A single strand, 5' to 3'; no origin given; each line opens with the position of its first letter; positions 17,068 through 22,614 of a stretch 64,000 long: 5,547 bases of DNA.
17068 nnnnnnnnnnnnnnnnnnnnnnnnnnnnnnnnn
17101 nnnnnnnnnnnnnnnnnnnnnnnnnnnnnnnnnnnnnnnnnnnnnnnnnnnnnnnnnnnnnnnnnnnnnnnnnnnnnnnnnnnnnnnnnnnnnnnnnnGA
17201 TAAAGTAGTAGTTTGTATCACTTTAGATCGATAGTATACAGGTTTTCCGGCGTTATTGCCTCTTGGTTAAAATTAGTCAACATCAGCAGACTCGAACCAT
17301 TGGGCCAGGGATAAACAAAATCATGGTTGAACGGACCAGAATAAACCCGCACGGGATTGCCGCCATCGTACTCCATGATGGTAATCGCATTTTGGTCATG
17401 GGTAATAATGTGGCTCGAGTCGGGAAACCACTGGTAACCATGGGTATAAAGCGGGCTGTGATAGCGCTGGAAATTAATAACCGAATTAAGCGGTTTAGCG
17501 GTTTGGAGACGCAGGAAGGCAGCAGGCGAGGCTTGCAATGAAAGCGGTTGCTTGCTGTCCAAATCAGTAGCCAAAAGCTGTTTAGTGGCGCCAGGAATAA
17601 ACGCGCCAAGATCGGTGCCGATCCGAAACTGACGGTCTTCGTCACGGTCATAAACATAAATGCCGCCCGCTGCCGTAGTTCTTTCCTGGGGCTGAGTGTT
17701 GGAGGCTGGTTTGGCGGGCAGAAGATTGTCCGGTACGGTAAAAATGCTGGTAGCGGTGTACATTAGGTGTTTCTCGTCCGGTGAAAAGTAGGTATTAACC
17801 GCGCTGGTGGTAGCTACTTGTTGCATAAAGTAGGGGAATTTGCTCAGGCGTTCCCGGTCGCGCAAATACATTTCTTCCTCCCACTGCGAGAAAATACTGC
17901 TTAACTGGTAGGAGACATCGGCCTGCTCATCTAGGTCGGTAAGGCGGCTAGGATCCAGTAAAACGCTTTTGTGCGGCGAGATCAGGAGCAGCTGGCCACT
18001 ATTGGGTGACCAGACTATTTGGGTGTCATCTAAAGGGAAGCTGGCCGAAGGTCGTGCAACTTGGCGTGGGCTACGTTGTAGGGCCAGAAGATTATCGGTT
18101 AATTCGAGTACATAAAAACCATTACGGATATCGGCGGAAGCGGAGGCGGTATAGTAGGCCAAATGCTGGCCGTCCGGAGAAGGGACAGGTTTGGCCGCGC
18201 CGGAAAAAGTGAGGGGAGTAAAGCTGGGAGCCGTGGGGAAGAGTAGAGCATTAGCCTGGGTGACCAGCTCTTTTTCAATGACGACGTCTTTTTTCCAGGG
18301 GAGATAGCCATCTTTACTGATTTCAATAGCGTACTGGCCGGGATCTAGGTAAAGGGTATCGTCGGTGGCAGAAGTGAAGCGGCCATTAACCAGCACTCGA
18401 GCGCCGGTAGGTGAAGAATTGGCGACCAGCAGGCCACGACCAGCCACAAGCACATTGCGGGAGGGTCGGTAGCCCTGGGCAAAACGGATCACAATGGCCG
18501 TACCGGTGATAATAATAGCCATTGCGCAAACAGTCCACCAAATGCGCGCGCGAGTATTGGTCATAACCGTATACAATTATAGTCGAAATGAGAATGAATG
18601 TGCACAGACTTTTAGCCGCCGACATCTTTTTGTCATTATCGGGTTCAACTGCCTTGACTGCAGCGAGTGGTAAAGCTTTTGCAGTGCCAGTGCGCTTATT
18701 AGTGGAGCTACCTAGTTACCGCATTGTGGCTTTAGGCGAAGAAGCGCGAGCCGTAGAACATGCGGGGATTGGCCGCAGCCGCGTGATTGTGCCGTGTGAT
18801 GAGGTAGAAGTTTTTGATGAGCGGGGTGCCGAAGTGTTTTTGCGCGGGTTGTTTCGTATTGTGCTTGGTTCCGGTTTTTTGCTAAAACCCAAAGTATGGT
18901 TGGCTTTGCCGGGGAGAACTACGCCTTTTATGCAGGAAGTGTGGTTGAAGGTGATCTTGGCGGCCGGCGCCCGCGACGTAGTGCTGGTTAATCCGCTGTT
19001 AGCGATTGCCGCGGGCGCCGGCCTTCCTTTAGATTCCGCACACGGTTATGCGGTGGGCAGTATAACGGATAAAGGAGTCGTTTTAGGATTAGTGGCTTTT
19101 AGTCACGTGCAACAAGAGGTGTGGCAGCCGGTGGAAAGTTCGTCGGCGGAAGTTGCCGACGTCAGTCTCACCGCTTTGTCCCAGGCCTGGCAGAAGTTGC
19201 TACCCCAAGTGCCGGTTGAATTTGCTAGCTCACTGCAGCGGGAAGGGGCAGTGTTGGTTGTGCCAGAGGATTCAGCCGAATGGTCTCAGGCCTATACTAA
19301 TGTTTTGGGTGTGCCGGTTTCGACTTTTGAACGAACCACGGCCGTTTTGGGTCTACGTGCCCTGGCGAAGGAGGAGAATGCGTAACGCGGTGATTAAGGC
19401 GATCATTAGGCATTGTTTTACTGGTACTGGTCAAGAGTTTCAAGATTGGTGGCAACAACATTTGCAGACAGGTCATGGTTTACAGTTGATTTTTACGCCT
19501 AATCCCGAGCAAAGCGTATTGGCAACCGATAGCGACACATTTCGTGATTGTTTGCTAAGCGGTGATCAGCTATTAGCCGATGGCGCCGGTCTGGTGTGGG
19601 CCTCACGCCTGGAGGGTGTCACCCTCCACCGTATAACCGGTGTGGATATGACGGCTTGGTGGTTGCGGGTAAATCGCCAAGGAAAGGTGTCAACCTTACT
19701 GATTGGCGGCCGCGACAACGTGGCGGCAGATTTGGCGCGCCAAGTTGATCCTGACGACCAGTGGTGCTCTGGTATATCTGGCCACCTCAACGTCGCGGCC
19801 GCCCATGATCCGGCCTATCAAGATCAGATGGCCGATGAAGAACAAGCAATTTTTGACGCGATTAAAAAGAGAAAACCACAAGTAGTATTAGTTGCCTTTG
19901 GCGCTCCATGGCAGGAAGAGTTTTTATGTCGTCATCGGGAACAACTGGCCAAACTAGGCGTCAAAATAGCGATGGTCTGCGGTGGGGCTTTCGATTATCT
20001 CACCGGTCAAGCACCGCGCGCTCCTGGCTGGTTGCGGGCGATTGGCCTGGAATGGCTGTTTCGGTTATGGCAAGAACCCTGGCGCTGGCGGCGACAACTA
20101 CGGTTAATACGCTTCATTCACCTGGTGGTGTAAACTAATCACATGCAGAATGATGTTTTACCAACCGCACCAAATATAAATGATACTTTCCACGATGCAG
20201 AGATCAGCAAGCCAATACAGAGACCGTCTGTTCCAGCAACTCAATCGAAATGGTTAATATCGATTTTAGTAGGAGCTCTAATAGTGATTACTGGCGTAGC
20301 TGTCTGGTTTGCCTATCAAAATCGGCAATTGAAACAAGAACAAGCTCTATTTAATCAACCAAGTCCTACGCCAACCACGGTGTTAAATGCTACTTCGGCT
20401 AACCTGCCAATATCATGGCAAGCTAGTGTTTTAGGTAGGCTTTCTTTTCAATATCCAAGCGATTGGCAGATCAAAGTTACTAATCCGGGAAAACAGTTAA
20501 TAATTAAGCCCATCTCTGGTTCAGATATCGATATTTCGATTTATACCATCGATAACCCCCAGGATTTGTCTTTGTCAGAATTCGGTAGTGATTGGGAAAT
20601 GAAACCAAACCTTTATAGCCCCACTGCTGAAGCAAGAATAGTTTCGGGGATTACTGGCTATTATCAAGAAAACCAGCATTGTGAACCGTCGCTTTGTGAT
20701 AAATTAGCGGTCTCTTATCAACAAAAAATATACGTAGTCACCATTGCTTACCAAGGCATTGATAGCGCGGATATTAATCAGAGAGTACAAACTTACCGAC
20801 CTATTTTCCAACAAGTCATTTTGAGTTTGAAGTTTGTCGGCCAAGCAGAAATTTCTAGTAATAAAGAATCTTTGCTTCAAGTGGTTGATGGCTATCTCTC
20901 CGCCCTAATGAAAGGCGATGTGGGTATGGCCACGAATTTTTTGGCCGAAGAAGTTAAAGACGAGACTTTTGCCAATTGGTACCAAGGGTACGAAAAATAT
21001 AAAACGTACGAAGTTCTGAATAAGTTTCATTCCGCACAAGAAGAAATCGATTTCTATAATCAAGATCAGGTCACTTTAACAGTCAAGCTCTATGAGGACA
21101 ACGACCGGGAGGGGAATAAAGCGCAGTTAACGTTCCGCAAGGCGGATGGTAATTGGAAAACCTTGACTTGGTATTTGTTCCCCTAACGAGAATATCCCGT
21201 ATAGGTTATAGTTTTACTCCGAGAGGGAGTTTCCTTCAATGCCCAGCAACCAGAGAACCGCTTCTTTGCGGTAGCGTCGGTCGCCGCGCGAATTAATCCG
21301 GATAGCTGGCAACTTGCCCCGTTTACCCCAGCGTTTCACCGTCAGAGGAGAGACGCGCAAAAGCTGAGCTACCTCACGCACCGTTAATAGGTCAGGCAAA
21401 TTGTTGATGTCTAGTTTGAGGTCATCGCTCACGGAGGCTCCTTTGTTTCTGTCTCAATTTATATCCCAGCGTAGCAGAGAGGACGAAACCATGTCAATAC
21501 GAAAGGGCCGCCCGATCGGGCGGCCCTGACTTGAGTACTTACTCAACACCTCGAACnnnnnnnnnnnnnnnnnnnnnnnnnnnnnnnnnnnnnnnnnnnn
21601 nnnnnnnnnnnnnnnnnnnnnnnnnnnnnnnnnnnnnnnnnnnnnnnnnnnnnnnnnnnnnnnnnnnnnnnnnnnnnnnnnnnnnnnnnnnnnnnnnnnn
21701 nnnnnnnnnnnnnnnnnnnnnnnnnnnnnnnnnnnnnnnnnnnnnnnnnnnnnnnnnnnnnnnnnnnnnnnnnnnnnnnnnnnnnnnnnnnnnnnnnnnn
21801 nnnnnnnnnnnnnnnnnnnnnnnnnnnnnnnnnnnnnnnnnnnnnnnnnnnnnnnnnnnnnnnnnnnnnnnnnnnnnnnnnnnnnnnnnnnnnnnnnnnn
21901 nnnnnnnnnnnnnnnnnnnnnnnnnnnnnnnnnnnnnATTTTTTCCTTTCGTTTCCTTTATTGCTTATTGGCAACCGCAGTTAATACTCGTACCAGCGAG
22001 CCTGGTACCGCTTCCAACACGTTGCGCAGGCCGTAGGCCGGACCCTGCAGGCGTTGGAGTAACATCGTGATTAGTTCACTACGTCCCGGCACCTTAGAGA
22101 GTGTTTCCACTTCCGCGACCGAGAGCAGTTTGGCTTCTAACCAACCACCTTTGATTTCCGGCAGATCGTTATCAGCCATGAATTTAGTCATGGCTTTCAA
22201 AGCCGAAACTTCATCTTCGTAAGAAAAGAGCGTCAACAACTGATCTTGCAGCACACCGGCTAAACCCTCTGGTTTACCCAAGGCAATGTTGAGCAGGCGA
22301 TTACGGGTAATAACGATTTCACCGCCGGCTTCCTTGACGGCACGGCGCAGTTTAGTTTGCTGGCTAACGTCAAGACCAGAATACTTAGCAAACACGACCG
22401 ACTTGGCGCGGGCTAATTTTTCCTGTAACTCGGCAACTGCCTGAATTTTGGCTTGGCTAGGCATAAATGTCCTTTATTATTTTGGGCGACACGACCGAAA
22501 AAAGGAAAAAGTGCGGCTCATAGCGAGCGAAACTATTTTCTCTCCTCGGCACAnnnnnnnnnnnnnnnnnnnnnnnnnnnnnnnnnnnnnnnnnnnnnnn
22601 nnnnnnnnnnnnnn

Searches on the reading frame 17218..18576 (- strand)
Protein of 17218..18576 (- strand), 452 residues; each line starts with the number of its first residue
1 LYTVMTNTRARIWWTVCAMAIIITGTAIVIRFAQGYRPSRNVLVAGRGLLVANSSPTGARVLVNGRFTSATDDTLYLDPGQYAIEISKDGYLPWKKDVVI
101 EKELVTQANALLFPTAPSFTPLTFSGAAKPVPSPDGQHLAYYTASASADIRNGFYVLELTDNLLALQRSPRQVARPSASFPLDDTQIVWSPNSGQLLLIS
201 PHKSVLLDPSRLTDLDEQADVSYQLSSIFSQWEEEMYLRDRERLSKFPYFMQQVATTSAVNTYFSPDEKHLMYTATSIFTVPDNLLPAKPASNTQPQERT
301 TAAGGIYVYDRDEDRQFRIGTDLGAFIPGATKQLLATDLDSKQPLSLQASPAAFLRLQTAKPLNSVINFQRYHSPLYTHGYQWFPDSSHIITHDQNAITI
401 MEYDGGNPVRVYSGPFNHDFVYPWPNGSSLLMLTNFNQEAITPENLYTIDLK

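Call 55: search_protein_families(library=pfam, proteins=[window:17218-18576:-], max_evalue=0.01)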
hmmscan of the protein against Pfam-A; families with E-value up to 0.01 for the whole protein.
window:17218-18576:- (452 aa): 1 family
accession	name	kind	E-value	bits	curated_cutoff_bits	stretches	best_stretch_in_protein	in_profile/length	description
PF08308.17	PEGA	-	2.8e-10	40.4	20.8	1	49-110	3-65/71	PEGA domain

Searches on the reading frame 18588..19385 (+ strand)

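Call 55: search_protein_families(library=pfam, proteins=[window:18588-19385:+], max_evalue=0.01)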
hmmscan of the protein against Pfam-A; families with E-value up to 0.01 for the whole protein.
window:18588-19385:+ (265 aa): 1 family
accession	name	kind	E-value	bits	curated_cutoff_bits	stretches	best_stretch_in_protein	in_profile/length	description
PF06723.19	MreB_Mbl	-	1.1e-10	41.3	27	1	43-156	36-149/327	MreB/Mbl protein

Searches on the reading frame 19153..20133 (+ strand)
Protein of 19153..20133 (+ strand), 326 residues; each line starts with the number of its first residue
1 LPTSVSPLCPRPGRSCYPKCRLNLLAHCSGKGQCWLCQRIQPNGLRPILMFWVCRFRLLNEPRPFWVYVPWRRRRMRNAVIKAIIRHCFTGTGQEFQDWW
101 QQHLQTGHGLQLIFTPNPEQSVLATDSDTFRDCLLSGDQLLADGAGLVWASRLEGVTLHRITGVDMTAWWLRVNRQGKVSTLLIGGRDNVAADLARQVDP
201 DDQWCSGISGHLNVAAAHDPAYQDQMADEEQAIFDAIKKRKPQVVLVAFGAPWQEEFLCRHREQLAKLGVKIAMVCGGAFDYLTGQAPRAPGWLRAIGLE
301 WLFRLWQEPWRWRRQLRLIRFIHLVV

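Call 55: search_protein_families(library=pfam, proteins=[window:19153-20133:+], max_evalue=0.01)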
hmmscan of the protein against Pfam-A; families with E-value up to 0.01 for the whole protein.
window:19153-20133:+ (326 aa): 1 family
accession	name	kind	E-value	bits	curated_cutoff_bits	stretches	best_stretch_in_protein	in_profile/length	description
PF03808.19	Glyco_tran_WecG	-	2.1e-43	148.5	27.4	1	139-315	3-167/168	Glycosyl transferase WecG/TagA/CpsF family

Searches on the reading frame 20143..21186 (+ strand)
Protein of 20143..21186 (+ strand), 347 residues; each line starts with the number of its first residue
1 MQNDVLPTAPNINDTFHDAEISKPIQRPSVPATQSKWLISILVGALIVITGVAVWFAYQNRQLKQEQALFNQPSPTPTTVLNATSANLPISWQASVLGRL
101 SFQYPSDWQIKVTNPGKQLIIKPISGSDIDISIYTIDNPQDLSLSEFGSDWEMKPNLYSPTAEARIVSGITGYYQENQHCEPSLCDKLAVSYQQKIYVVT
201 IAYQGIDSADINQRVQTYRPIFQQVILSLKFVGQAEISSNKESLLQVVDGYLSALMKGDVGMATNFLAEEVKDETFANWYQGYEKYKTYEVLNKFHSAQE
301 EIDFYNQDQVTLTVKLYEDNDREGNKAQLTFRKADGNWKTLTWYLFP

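Call 29: find_encoding_contigs(protein=window:20143-21186:+, flank=10000, max_places=2)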
Protein window:20143-21186:+ (347 aa): no gene with exactly this product is on record in the collection.

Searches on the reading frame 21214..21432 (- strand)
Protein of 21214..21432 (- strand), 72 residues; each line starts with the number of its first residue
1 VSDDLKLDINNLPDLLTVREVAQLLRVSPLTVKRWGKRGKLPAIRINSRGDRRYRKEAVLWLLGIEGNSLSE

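Call 41: search_protein_families(library=pfam, proteins=[window:21214-21432:-], max_evalue=0.01)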
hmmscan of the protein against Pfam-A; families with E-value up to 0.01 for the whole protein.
window:21214-21432:- (72 aa): 5 families
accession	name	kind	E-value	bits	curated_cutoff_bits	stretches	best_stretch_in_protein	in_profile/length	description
PF12728.13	HTH_17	-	5.5e-11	43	27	1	15-59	1-43/51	Helix-turn-helix domain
PF13411.12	MerR_1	-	6.7e-10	39.4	21.6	1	17-65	2-49/69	MerR HTH family regulatory protein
PF00376.29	MerR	-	1.5e-07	31.5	28.2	1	17-54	1-38/38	MerR family regulatory protein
PF13384.12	HTH_23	-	0.0025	18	24.6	1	15-35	17-37/50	Homeodomain-like domain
PF13542.12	HTH_Tnp_ISL3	-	0.0037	17.1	27.4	1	17-35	28-46/51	Helix-turn-helix domain of transposase family ISL3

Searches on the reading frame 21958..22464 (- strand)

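Call 41: search_protein_families(library=pfam, proteins=[window:21958-22464:-], max_evalue=0.01)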
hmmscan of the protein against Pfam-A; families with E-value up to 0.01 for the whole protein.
window:21958-22464:- (168 aa): 1 family
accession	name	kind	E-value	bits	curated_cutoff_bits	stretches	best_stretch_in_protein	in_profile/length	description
PF00466.25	Ribosomal_L10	-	2.5e-20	72.9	22.8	1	2-95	2-98/100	Ribosomal protein L10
